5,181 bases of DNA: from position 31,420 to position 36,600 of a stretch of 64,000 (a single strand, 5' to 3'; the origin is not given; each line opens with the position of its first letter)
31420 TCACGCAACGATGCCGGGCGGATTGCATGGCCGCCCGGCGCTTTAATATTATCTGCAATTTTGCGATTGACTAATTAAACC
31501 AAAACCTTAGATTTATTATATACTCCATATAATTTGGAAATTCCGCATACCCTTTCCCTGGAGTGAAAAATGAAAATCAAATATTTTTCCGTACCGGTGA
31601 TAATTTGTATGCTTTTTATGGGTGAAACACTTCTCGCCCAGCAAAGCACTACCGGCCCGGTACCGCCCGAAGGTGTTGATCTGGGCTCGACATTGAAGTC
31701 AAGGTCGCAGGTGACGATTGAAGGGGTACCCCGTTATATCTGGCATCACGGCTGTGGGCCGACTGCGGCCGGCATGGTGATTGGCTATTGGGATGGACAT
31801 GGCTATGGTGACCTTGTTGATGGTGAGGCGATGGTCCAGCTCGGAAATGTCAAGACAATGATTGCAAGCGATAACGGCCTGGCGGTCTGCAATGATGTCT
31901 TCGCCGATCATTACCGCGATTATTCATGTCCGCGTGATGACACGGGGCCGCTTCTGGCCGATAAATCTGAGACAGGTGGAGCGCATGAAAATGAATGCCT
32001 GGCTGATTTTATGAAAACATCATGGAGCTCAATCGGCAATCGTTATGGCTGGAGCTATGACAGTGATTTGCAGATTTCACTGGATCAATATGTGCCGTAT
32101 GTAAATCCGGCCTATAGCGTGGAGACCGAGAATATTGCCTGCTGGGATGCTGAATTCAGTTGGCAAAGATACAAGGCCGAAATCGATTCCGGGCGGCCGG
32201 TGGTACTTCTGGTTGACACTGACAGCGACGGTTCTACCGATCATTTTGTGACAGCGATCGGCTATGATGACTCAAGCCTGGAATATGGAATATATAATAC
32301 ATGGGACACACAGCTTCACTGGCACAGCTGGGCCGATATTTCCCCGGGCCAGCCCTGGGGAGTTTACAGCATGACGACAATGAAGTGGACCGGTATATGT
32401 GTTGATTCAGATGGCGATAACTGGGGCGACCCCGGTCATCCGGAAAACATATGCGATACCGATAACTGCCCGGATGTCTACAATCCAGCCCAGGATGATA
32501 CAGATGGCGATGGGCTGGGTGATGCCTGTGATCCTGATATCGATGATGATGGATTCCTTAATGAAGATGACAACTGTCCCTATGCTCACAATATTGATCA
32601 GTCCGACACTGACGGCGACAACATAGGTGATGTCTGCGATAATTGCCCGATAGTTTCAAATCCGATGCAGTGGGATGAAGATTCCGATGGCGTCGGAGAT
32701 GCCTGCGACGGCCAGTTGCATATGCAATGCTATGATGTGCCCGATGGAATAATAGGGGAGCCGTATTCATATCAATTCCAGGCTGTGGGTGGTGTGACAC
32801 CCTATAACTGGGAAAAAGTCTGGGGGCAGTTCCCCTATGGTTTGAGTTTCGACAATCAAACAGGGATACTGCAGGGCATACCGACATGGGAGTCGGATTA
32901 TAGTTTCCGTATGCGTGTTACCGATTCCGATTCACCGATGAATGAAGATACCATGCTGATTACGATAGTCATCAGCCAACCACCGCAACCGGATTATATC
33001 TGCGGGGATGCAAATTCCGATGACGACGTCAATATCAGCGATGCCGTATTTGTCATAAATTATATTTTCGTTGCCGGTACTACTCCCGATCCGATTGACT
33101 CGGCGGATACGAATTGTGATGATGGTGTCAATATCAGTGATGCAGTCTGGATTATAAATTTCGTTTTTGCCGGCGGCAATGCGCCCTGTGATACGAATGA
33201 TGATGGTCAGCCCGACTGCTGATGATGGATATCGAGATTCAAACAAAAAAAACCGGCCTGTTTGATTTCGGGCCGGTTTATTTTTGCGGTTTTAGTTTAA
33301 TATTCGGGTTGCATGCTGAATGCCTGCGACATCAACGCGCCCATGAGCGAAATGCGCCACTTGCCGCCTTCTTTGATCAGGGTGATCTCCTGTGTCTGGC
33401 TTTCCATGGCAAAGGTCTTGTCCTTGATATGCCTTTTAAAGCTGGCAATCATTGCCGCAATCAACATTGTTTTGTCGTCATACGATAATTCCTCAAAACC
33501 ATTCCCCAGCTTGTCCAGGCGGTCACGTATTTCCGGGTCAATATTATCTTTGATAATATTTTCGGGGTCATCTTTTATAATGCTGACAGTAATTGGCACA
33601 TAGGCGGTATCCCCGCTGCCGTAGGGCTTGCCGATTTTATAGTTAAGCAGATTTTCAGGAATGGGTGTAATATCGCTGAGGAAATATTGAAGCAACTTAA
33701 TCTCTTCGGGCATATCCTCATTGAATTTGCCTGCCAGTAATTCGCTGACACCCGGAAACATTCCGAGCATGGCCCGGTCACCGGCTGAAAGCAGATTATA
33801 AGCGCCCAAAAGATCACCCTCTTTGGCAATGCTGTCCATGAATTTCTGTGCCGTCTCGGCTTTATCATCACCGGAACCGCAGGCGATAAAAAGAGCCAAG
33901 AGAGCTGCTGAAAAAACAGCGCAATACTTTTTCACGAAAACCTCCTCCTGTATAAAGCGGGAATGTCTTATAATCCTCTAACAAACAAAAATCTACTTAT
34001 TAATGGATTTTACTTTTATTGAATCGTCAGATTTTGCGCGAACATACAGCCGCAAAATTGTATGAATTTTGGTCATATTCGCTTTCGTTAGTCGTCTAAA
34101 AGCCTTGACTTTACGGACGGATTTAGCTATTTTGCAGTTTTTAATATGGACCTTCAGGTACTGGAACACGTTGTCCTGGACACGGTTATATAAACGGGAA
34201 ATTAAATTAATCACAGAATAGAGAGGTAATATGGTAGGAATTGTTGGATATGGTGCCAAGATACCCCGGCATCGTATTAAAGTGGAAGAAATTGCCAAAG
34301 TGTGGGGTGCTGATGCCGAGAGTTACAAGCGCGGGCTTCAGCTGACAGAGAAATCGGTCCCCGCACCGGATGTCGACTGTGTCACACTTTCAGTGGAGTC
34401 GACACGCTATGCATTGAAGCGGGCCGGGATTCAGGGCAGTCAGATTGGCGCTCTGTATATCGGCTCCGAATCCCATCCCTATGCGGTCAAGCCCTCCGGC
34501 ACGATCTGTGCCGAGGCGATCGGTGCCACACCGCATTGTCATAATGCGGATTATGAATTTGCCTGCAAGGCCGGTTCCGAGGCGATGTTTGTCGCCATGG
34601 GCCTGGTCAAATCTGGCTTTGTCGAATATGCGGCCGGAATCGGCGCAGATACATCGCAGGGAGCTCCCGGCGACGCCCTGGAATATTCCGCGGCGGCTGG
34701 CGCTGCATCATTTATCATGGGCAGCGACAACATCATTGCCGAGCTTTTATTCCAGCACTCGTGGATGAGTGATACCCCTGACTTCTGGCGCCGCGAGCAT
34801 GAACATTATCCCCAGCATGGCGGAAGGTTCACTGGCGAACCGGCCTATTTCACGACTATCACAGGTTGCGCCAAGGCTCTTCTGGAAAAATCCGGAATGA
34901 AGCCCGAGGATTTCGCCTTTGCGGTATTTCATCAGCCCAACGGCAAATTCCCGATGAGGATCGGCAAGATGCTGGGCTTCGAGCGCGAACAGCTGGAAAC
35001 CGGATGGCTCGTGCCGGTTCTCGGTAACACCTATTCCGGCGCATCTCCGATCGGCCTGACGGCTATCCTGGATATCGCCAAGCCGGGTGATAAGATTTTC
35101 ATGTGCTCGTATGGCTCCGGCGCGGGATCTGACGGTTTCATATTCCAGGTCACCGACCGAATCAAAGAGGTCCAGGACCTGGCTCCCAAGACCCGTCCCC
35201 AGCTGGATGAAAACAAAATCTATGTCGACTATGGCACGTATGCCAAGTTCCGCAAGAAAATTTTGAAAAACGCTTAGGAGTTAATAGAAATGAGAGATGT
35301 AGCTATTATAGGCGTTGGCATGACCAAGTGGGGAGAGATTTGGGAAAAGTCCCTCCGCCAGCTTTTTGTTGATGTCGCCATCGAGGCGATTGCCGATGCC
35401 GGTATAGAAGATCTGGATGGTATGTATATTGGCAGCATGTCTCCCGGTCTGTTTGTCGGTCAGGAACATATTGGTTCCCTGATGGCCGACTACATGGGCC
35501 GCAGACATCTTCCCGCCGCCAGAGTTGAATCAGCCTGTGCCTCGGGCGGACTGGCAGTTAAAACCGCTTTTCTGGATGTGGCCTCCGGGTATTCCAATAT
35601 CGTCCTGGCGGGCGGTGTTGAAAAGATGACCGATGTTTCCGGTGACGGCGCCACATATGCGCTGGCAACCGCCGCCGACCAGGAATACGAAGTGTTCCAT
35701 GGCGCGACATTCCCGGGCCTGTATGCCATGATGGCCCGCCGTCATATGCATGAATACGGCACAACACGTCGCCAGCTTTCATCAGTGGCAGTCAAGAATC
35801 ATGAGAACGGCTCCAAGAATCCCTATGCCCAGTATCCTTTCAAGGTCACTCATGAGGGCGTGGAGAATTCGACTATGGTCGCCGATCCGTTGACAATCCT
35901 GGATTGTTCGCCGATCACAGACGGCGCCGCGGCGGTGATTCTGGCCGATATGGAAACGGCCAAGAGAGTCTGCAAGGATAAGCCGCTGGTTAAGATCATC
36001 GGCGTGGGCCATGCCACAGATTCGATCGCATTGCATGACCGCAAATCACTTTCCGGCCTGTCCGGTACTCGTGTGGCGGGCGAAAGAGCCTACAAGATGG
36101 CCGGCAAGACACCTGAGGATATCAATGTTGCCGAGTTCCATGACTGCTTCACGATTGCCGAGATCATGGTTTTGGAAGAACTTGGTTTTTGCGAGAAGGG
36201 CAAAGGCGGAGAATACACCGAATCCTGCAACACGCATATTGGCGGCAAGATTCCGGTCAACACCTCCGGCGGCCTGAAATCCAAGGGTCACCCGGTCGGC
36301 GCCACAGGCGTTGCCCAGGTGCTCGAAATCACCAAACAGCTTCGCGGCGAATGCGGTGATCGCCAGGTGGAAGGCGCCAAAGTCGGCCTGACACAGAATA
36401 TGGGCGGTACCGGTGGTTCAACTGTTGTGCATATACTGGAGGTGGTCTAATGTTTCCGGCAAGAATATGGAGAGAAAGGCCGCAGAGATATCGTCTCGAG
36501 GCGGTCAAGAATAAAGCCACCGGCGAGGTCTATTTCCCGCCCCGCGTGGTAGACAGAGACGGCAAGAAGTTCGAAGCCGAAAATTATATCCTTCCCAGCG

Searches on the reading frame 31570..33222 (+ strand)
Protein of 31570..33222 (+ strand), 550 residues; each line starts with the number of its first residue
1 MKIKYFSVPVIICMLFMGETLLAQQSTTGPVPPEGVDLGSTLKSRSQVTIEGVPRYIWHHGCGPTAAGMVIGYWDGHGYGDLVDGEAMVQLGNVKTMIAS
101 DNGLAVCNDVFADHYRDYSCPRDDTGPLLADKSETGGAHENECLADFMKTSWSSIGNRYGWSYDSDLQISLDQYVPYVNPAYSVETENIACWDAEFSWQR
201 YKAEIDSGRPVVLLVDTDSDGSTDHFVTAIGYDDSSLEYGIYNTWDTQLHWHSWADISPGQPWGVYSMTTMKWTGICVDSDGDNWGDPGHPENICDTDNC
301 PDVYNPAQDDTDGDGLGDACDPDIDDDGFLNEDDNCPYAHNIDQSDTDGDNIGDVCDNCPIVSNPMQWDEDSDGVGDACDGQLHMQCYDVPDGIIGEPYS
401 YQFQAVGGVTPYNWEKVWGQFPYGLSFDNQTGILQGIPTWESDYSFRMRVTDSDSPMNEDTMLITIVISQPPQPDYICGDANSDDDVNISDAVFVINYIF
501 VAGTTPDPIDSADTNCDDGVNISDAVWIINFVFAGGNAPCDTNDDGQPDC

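Call 6: search_protein_families(library=pfam, proteins=[window:31570-33222:+])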
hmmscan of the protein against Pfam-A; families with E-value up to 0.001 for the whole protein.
window:31570-33222:+ (550 aa): 4 families
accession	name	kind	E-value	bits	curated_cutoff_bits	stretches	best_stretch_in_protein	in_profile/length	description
PF02412.23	TSP_3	-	8e-12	45.1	25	2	310-344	2-36/36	Thrombospondin type 3 repeat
PF13529.12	Peptidase_C39_2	-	1.5e-10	42.3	24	1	186-236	77-134/143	Peptidase_C39 like family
PF05345.18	He_PIG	-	5.8e-08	33.5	24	1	395-465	15-94/96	Putative Ig domain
PF00404.24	Dockerin_1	-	2.6e-07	31.2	22.9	1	479-532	2-56/57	Dockerin type I domain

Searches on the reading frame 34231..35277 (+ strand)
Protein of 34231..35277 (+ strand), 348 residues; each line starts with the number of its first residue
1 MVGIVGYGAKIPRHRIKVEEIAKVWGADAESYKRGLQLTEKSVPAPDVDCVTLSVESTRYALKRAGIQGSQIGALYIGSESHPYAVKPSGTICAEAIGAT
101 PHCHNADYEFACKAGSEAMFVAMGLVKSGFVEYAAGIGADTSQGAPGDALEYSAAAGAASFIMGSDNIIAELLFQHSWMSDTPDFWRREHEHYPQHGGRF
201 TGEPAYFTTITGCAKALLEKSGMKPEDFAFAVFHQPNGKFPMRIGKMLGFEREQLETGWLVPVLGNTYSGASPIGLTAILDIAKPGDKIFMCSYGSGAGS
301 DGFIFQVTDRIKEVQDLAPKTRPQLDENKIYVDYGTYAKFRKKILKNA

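Call 4: search_protein_families(library=pfam, proteins=[window:34231-35277:+])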
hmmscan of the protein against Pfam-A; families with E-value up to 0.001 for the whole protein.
window:34231-35277:+ (348 aa): 2 families
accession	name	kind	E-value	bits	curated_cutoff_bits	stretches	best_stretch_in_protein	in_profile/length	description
PF08541.16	ACP_syn_III_C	-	2.3e-09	37.7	26.6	1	218-304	1-87/90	3-Oxoacyl-[acyl-carrier-protein (ACP)] synthase III C terminal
PF01154.23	HMG_CoA_synt_N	-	0.00061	20.2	25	1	2-163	5-169/174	Hydroxymethylglutaryl-coenzyme A synthase N terminal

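Call 9: search_protein_families(library=ncbifam, proteins=[window:34231-35277:+], max_evalue=1e-10)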
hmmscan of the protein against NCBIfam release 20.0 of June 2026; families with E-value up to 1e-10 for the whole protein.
window:34231-35277:+ (348 aa): 8 families
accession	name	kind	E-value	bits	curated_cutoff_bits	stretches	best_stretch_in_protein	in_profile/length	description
NF003274.0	PRK04262.1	equivalog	2.6e-158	526.5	244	1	1-345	2-345/347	hydroxymethylglutaryl-CoA synthase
TIGR00748.1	HMG_CoA_syn_Arc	equivalog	9.7e-156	518.3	353.35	1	1-344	1-343/345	hydroxymethylglutaryl-CoA synthase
TIGR01835.1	HMG-CoA-S_prok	equivalog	3e-26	92.1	360.35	1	3-343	2-351/382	hydroxymethylglutaryl-CoA synthase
NF041302.1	HMG_CoAsyn_Halo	equivalog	4.2e-16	59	800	1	19-240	22-250/443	hydroxymethylglutaryl-CoA synthase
NF006829.0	PRK09352.1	subfamily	7e-16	58.1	249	1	2-297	5-311/322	beta-ketoacyl-ACP synthase 3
TIGR00747.1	fabH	subfamily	3e-15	56.1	292.1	1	2-298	3-313/322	beta-ketoacyl-ACP synthase III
TIGR01833.1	HMG-CoA-S_euk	equivalog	2.1e-11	43.6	286.2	0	2-239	5-257/457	hydroxymethylglutaryl-CoA synthase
NF004623.0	PRK05963.1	equivalog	6.3e-11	42.1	437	0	4-128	8-131/328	beta-ketoacyl-ACP synthase III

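Call 14: find_related_loci(query=window:34231-35277:+, collection=genome_contigs, flank=10000)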
Query window:34231-35277:+ (348 aa) in genome_contigs; peptide patterns used: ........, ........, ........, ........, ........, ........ (x = any residue, [..] = any of these).
600 stretches matched a pattern (row limit reached: there are more); 591 encode a relative of the query (tblastn E <= 1e-3); the best 80 are kept; 80 distinct loci.
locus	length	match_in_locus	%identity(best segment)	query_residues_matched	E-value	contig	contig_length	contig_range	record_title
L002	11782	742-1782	90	1-347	0e+0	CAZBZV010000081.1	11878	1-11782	MAG TPA_asm: uncultured Ignavibacteria bacterium isolate SRP141376_co2_104 genome assembly, contig: NODE_10393_length_11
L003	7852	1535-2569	78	1-344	0e+0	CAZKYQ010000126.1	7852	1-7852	MAG TPA_asm: uncultured Ignavibacteria bacterium isolate binchicken_co275_126 genome assembly, contig: NODE_15819_length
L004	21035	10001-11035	77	1-344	0e+0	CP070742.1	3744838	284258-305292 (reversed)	MAG: Candidatus Zixiibacteriota bacterium isolate bin38 chromosome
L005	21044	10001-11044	75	1-347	0e+0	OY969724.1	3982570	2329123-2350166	MAG: uncultured candidate division Zixibacteria bacterium isolate MFD02416.bin.2.48 genome assembly, chromosome: 1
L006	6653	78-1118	75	2-348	0e+0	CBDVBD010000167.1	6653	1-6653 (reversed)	MAG TPA_asm: uncultured bacterium isolate SRR22302350_binner123_Refined_58 genome assembly, contig: ERZ25073595.6677, wh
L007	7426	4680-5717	74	1-346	4e-178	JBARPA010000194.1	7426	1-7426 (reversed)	MAG: Candidatus Zixiibacteriota bacterium isolate MFD13423_ilm_asm_bin54 k127_134694, whole genome shotgun sequence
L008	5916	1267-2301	74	1-344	1e-179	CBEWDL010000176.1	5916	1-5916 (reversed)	MAG TPA_asm: uncultured bacterium isolate SRR12059192_binner23_Refined_3 genome assembly, contig: ERZ26875191.320, whole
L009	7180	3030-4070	73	1-346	1e-177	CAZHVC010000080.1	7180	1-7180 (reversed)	MAG TPA_asm: uncultured Ignavibacteria bacterium isolate binchicken_co274_505 genome assembly, contig: NODE_24778_length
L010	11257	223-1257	74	2-346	2e-176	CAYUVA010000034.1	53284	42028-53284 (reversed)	MAG TPA_asm: uncultured bacterium isolate SRP338002_co1_41 genome assembly, contig: NODE_562_length_53284_cov_9.835503,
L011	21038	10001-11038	73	2-347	2e-175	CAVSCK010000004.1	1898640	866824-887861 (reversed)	MAG: uncultured bacterium isolate MFD05942.bin.1.428 genome assembly, contig: contig_8898, whole genome shotgun sequence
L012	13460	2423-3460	73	1-346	4e-175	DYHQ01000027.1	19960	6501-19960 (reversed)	MAG TPA_asm: Candidatus Puniceispirillum sp. isolate DR5_54_11 Afr_mines_DR5_401_length_19960_cov_3_948053, whole genome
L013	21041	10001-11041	73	1-346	1e-174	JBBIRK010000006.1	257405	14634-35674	MAG: Candidatus Zixiibacteriota bacterium isolate STS170223_bin_348 NODE_41_length_257405_cov_15.576581, whole genome sh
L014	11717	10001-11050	74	2-348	3e-174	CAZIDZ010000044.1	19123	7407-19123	MAG TPA_asm: uncultured bacterium isolate SRP214966_co4_367 genome assembly, contig: NODE_2391_length_19123_cov_19.51248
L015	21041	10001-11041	75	1-347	8e-174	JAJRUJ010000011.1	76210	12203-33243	MAG: Candidatus Zixiibacteriota bacterium isolate Dive96_bin10.176 k141_613233, whole genome shotgun sequence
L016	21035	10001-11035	71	1-345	8e-174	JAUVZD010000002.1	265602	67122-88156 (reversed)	MAG: Candidatus Coatesbacteria bacterium isolate CSMAG_1259 CSMAG_1259_k141_1188977_length_265602_cov_100.7664, whole ge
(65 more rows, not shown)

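Call 43: search_protein_families(library=pfam, alignment_id=A1, max_evalue=0.00001)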
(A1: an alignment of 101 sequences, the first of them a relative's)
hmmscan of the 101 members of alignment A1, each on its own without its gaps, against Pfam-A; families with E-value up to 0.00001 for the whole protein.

A. member 1, L021:9692-11518:+ (608 aa): 2 families
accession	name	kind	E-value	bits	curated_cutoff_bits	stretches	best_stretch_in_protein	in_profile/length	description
PF07287.17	AtuA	-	4.4e-151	504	22.8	1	5-442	1-435/437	Acyclic terpene utilisation family protein AtuA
PF23544.1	AtuA_ferredoxin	-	2.1e-28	99.3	27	1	489-587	1-112/113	AtuA ferredoxin-like domain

B. families by the number of members that match (of 101 scanned): 122 families (the first 25 are shown)
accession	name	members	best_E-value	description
PF00535.33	Glycos_transf_2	3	1.4e-31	Glycosyl transferase family 2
PF18962.6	Por_Secre_tail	3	4.6e-10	Secretion system C-terminal sorting domain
PF07287.17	AtuA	2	4.4e-151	Acyclic terpene utilisation family protein AtuA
PF20208.3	ARPP-1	2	5.2e-52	ARG and Rhodanese-Phosphatase-superfamily-associated Protein domain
PF06983.19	3-dmu-9_3-mt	2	2.7e-39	3-demethylubiquinone-9 3-methyltransferase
PF13860.13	FlgD_ig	2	8.9e-15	FlgD Ig-like domain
PF13098.12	Thioredoxin_2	2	3.1e-10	Thioredoxin-like domain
PF00012.26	HSP70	1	7e-274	Hsp70 protein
PF00171.27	Aldedh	1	3.7e-161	Aldehyde dehydrogenase family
PF03255.19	ACCA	1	7.9e-142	Acetyl co-enzyme A carboxylase carboxyltransferase-like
PF01235.23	Na_Ala_symp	1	8.9e-136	Sodium:alanine symporter family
PF11199.13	DUF2891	1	2.2e-135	Protein of unknown function (DUF2891)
PF01262.27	AlaDh_PNT_C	1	2.2e-84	Alanine dehydrogenase/PNT, C-terminal domain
PF17389.8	Bac_rhamnosid6H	1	1.2e-81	Bacterial alpha-L-rhamnosidase 6 hairpin glycosidase domain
PF03060.21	NMO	1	8.2e-66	Nitronate monooxygenase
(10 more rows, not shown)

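Call 66: search_solved_structures(query=window:34231-35277:+, max_evalue=1e-10, show_alignments=1)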
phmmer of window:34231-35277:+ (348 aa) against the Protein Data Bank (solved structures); distinct sequences matched with E-value up to 1e-10: 12.
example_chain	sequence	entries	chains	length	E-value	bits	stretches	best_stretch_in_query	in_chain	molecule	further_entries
6esq_I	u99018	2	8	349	1.7e-131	441.6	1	2-344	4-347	HydroxyMethylGlutaryl-CoA synthase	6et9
5m3k_A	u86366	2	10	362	1.7e-60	208.1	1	2-346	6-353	PhlA | Hydroxymethylglutaryl-CoA synthase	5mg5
9skh_A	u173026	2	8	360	6.1e-60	206.3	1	2-346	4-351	2,4-diacetylphloroglucinol biosynthesis protein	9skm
9vbo_A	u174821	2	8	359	1.1e-20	77.2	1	2-322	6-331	3-oxoacyl-[acyl-carrier-protein (ACP)] synthase III, C-terminal domain protein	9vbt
1xpk_A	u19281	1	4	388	5.2e-14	55.2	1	3-342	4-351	3-hydroxy-3-methylglutaryl CoA synthase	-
1xpl_A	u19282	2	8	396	5.5e-14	55.1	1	3-342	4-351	3-hydroxy-3-methylglutaryl CoA synthase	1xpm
1tvz_A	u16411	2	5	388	1.1e-13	54.2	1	3-342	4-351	3-hydroxy-3-methylglutaryl-CoA synthase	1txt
3leh_A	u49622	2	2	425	3.7e-12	49.1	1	3-313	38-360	Putative hydroxymethylglutaryl-CoA synthase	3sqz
4ewp_A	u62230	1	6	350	1.3e-11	47.3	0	5-159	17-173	3-oxoacyl-[acyl-carrier-protein] synthase 3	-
5hwq_A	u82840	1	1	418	2.9e-11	46.2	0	2-214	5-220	Hydroxymethylglutaryl-CoA synthase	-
5hwp_A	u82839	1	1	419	3e-11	46.1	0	2-214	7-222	Hydroxymethylglutaryl-CoA synthase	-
5hwo_A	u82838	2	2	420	3e-11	46.1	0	2-214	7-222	Hydroxymethylglutaryl-CoA synthase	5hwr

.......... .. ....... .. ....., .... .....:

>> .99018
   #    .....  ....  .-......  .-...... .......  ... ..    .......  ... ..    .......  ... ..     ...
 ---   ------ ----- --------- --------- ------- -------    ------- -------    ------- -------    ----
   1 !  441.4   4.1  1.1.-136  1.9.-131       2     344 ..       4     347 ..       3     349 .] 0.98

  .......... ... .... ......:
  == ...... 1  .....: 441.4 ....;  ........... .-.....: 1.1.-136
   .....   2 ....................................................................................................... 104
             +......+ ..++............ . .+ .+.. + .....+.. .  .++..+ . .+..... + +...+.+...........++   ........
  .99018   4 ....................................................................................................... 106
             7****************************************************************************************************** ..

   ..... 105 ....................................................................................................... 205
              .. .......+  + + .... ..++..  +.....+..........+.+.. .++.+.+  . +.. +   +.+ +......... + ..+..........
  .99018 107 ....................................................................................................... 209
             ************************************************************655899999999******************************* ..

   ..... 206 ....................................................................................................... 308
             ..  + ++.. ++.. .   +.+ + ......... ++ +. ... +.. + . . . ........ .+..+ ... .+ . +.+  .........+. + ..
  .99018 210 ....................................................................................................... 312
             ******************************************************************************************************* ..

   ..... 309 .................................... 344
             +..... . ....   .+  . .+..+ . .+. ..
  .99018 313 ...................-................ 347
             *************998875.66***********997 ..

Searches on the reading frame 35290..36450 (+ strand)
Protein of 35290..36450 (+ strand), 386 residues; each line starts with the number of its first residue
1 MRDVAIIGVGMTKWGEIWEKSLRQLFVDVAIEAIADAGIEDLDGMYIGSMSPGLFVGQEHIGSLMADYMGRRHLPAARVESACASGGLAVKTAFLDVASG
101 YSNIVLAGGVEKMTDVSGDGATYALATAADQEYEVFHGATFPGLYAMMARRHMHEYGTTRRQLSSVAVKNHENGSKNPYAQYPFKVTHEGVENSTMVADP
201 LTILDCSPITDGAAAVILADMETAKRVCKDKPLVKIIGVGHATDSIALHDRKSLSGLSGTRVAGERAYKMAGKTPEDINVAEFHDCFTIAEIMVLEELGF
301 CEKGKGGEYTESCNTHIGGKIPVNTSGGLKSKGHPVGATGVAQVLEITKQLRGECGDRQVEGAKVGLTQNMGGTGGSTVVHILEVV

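Call 4: search_protein_families(library=pfam, proteins=[window:35290-36450:+])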
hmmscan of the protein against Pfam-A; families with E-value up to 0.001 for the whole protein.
window:35290-36450:+ (386 aa): 4 families
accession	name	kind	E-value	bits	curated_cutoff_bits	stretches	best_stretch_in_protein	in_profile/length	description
PF22691.2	Thiolase_C_1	-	1.7e-50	170.9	28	1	240-384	1-143/144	Thiolase C-terminal domain-like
PF00108.29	Thiolase_N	-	1.3e-25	90.7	26.4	1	4-220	1-258/260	Thiolase, N-terminal domain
PF02803.24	Thiolase_C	-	3.6e-08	33.5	27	1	262-362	26-108/123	Thiolase, C-terminal domain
PF00109.32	ketoacyl-synt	-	7.7e-05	22.8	20.8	1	75-117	166-208/252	Beta-ketoacyl synthase, N-terminal domain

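Call 9: search_protein_families(library=ncbifam, proteins=[window:35290-36450:+], max_evalue=1e-10)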
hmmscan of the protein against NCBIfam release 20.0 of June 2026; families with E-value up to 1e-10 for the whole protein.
window:35290-36450:+ (386 aa): 25 families
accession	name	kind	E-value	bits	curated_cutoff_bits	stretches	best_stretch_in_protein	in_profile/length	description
NF053570.1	AcCoTHIOL_METTL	equivalog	2.4e-169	563.2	600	1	1-383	1-381/385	acetyl-CoA acetyltransferase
NF004720.0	PRK06064.1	subfamily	6.5e-164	545.3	420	1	1-384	1-386/389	thiolase domain-containing protein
NF009228.0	PRK12578.1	subfamily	3.5e-101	338.6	485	1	2-384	3-386/387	thiolase domain-containing protein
NF005704.0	PRK07516.1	subfamily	8.3e-97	324.6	412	1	2-385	2-387/389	thiolase domain-containing protein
NF004810.0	PRK06157.1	equivalog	1.2e-94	317.7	403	1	2-382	7-392/400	acetyl-CoA acetyltransferase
NF004982.0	PRK06365.1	equivalog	1.4e-81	274.8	695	2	1-253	15-267/430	thiolase domain-containing protein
NF006102.0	PRK08256.1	subfamily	1e-77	261.8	436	1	2-384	3-391/394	lipid-transfer protein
NF004715.0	PRK06059.1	equivalog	2.5e-74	250.6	424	1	2-380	4-397/399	lipid-transfer protein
NF004936.0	PRK06289.1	equivalog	3.1e-74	250.2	375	1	19-384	23-402/405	acetyl-CoA acetyltransferase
NF053628.1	BnzsclthlBbsBGT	equivalog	8.6e-69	232.2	750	1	2-374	5-371/389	benzoylsuccinyl-CoA thiolase subunit BbsB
NF004811.0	PRK06158.1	subfamily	1.7e-67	228.1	421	1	4-383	10-378/384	acetyl-CoA acetyltransferase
NF006010.0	PRK08142.1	subfamily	4.3e-66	223.3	462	1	17-378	20-377/388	thiolase domain-containing protein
NF006180.0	PRK08313.1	subfamily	1.8e-62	211.4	514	1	2-375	4-374/389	thiolase domain-containing protein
NF004721.0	PRK06065.1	equivalog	8.7e-55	186.2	455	1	2-373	10-381/393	thiolase domain-containing protein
NF005892.0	PRK07855.1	subfamily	1.4e-51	175.6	469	1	4-370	8-376/390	lipid-transfer protein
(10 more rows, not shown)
